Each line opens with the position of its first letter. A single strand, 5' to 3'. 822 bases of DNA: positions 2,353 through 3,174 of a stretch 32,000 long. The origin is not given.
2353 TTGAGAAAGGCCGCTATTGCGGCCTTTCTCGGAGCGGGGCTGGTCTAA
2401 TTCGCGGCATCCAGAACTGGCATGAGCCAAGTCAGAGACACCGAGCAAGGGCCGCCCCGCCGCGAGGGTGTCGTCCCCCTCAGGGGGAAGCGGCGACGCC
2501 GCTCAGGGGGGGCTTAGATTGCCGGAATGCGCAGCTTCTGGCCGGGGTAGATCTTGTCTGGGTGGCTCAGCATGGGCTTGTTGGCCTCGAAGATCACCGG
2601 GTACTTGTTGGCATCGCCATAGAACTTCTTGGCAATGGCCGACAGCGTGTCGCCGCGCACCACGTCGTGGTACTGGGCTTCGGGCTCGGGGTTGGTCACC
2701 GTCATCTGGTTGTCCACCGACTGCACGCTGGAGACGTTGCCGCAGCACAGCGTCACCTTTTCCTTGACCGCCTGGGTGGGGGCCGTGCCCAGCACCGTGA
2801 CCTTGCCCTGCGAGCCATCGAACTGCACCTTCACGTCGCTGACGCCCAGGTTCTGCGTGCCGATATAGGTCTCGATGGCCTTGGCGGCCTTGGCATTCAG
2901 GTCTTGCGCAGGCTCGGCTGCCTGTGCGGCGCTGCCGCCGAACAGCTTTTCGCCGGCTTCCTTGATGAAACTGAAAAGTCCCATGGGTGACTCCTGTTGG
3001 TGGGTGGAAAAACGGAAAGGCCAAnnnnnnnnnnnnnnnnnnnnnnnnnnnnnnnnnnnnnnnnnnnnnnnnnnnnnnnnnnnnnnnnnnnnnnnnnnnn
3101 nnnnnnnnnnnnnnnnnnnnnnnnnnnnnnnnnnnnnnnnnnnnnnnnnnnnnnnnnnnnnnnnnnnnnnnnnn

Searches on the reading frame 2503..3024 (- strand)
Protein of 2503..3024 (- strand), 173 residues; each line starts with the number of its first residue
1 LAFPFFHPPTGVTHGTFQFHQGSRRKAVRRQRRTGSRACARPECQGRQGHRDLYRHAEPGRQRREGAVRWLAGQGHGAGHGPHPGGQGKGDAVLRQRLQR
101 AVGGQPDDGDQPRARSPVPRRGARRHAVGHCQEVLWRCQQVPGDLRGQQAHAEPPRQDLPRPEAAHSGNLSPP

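Call 62: search_protein_families(library=pfam, proteins=[window:2503-3024:-, window:2514-2984:-], max_evalue=1)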
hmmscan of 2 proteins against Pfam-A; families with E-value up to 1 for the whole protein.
window:2503-3024:- (173 aa): 0 families

window:2514-2984:- (156 aa): 5 families
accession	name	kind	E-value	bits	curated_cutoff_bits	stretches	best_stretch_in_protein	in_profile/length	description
PF04972.22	BON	-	5.7e-10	39.8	27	1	35-97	7-68/69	BON domain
PF01476.26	LysM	-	1.4e-09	38.2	20.9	1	106-154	1-43/43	LysM domain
PF23473.1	LysM3_LYK4_5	-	0.005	17.3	29.3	1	108-148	7-41/48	LYK4/5 LysM3 domain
PF10390.15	ELL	-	0.006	16.5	22.9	1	32-73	28-69/282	RNA polymerase II elongation factor ELL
PF05489.18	Phage_tail_X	-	0.026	14.6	22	1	110-155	7-53/60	Phage Tail Protein X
